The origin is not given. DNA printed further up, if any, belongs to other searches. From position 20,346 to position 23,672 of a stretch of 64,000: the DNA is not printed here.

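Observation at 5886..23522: Inverted paralogous surface-protein genes bracket the ATPase-fusion gene and its accessory genes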

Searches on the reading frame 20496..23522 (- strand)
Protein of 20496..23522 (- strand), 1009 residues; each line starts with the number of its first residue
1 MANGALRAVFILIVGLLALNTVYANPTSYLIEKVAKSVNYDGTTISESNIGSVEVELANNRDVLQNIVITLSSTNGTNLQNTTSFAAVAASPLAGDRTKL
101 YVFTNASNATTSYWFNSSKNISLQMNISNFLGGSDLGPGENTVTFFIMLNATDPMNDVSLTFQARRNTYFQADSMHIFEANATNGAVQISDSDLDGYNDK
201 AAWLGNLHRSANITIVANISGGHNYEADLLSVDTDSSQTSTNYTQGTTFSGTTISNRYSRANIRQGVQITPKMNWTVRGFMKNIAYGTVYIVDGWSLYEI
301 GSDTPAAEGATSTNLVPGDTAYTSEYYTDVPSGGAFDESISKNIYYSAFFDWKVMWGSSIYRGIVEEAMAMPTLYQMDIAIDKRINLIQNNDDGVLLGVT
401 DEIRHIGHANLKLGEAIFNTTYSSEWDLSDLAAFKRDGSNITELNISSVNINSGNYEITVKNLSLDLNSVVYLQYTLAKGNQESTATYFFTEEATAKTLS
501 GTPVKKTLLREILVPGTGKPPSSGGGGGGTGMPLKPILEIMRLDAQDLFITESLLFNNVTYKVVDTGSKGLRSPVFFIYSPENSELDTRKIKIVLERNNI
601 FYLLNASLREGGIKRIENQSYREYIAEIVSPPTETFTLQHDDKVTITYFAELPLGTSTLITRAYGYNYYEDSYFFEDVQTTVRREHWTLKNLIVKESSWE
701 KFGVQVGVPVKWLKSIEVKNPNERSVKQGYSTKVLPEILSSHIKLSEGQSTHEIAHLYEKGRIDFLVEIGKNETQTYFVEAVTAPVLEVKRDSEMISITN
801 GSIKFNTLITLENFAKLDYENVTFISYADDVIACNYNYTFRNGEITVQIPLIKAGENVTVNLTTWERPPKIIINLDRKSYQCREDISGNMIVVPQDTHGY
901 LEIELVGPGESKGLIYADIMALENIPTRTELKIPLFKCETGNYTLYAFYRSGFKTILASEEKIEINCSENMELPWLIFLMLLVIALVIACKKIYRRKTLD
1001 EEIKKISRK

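Call 6: search_protein_families(library=pfam, proteins=[window:20496-23522:-], max_evalue=0.1)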
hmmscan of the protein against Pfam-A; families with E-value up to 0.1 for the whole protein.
window:20496-23522:- (1009 aa): 0 families

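Call 22: find_homologous_proteins(query=window:20496-23522:-, max_evalue=0.001)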
Query window:20496-23522:- (1009 aa): 9 proteins with E <= 0.001 among 8000 candidates.
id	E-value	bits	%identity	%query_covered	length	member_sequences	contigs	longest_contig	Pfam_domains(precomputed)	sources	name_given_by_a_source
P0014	0.0e+0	2262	100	100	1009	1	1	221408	-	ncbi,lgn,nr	ncbi:MAG: hypothetical protein JW727_02865 [Candidatus Aenigmarchaeota archaeon]|nr:hypothetical pro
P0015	0.0e+0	1158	51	100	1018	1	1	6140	-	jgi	-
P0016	0.0e+0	1124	52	99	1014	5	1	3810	-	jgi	-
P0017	0.0e+0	1114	50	98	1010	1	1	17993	-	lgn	-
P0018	0.0e+0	1035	47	100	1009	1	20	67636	-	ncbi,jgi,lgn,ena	jgi:hypothetical protein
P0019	3.3e-224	765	40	99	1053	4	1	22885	-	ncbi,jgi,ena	-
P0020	8.8e-146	505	32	97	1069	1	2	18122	-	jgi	jgi:hypothetical protein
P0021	4.9e-101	357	28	97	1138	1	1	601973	-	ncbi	-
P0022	1.1e-100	356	27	95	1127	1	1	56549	-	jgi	-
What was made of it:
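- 20493..23522 (-): Paralog B, 1009 aa. It has a signal peptide, 28 sequons, a C-terminal TM (969-995) and a short cytoplasmic tail. It is convergent with CC. 100% identical to JW727_02865 (call 22).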

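Call 23: find_encoding_contigs(protein=P0018, flank=10000, max_places=2)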
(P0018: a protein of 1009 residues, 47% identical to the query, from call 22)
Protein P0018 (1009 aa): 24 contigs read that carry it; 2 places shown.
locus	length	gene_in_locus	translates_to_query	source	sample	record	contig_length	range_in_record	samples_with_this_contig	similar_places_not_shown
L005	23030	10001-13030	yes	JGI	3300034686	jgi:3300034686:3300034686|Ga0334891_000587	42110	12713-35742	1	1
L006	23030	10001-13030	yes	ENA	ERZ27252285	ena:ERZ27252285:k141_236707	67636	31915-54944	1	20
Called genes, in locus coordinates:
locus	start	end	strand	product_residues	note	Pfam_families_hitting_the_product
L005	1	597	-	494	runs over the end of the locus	PF00226:DnaJ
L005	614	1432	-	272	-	-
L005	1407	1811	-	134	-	-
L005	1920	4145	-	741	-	-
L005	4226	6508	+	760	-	PF00437:T2SSE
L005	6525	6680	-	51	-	-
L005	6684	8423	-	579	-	-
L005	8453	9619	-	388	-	-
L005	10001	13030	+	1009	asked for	-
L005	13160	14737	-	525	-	-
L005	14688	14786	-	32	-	-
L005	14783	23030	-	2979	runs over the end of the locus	PF13570:Beta-prop_ACSF4, PF25292:Beta-prop_CGLA (weak), PF01935:DUF87, PF05872:HerA_C (weak)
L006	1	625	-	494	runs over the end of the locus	PF00226:DnaJ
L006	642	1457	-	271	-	-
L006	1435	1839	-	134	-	-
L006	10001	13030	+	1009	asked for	-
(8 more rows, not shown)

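Call 24: find_encoding_contigs(protein=P0021, flank=10000, max_places=2)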
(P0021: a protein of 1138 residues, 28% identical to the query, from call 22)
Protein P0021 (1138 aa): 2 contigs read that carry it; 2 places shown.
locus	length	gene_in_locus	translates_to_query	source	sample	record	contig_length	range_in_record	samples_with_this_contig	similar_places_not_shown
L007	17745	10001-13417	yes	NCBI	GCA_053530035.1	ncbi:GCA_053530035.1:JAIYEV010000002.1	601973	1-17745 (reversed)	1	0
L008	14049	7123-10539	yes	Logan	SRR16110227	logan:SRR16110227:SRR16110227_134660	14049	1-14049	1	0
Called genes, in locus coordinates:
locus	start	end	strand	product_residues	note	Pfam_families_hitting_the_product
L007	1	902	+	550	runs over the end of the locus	-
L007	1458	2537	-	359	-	PF04406:TP6A_N, PF20768:Topo_VI_alpha, PF21180:TOP6A-Spo11_Toprim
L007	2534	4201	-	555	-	PF02518:HATPase_c, PF13589:HATPase_c_3, PF09239:Topo-VIb_trans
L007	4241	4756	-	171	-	PF00013:KH_1 (weak), PF22675:KH-I_KHDC4-BBP (faint), PF21800:KH_KRR1_2nd, PF22891:KH_PNO1_2nd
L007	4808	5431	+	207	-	-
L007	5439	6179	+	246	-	-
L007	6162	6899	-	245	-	PF01163:RIO1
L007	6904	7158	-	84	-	PF01176:eIF-1a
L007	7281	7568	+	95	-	-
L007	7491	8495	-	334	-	PF04981:NMD3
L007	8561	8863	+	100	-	-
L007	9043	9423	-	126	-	PF21473:OB_Ssb-like, PF01336:tRNA_anti-codon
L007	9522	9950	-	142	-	PF02643:DUF192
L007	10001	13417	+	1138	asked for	-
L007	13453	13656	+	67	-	-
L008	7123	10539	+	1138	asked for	-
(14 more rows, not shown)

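Call 25: find_encoding_contigs(protein=P0019, flank=10000, max_places=2)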
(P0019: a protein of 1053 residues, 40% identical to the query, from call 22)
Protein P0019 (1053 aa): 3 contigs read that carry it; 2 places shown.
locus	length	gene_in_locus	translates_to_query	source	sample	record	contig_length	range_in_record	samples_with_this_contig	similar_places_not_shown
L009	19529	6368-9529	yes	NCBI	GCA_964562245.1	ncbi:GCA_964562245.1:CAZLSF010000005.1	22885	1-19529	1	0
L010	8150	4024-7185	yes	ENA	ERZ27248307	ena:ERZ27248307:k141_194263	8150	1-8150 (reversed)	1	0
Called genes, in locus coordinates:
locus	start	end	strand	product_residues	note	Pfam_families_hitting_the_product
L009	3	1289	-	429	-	?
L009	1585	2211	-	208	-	-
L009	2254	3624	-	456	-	PF01637:ATPase_2, PF13173:AAA_14, PF03008:DUF234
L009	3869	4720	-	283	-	-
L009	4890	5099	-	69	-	-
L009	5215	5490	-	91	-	PF00276:Ribosomal_L23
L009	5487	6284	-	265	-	PF00573:Ribosomal_L4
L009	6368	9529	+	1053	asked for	-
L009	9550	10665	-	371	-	-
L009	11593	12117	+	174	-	-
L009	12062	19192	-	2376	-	-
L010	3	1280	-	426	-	?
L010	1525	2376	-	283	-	-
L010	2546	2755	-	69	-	-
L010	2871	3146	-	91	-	PF00276:Ribosomal_L23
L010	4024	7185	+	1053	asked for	-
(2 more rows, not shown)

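Call 35: search_protein_families(library=ncbifam, proteins=[window:20496-23522:-], max_evalue=0.01)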
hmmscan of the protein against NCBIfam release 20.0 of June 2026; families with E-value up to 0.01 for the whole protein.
window:20496-23522:- (1009 aa): 0 families

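Call 38: find_encoding_contigs(protein=P0020, flank=10000, max_places=1)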
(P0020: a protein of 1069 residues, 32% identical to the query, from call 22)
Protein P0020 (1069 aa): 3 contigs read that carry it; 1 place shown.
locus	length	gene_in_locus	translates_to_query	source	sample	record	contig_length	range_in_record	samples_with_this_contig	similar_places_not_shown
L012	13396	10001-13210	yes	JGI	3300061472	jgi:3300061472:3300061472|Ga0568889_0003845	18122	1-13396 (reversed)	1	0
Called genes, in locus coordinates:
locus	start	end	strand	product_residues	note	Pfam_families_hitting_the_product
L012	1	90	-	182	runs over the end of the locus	-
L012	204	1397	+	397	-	PF07431:DUF1512, PF23542:DUF1512_C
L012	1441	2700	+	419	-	PF27218:MJ0043_C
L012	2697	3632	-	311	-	-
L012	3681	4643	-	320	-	-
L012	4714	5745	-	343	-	-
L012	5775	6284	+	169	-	-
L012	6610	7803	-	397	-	PF01645:Glu_synthase, PF00478:IMPDH (weak), PF01070:FMN_dh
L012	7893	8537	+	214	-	PF02254:TrkA_N, PF03807:F420_oxidored (faint), PF02080:TrkA_C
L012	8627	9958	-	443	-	-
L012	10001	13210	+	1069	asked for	-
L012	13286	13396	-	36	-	?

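Call 39: find_encoding_contigs(protein=P0022, flank=10000, max_places=1)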
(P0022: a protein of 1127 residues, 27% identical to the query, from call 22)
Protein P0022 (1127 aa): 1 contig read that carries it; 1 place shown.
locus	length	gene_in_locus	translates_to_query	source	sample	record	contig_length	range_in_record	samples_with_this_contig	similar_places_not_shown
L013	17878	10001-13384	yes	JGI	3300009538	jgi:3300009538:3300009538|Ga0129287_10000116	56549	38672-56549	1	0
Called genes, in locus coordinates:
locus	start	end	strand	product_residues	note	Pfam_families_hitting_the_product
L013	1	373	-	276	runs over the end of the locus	-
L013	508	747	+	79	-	-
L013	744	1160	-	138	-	-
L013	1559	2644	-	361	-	PF04406:TP6A_N, PF20768:Topo_VI_alpha, PF21180:TOP6A-Spo11_Toprim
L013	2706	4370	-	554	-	PF02518:HATPase_c, PF13589:HATPase_c_3, PF09239:Topo-VIb_trans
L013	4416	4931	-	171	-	PF00013:KH_1 (faint), PF21800:KH_KRR1_2nd, PF22891:KH_PNO1_2nd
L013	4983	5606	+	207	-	-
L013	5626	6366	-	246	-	PF01163:RIO1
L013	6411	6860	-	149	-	PF01176:eIF-1a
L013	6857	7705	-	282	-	PF04981:NMD3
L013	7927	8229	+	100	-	-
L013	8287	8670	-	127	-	PF21473:OB_Ssb-like (weak), PF01336:tRNA_anti-codon (weak)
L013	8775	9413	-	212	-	PF00702:Hydrolase, PF12710:HAD, PF08282:Hydrolase_3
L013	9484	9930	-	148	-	PF02643:DUF192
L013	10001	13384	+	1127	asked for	-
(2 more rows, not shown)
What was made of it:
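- P0021 and P0022 lie among housekeeping genes (calls 24, 39).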

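Call 85: search_protein_families(library=padloc, proteins=[window:20496-23522:-], max_evalue=0.01)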
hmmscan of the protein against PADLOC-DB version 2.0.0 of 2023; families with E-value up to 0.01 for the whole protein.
window:20496-23522:- (1009 aa): 0 families

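Call 86: search_protein_families(library=phrogs, proteins=[window:20496-23522:-], max_evalue=0.01)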
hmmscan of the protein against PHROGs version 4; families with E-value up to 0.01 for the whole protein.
window:20496-23522:- (1009 aa): 0 families
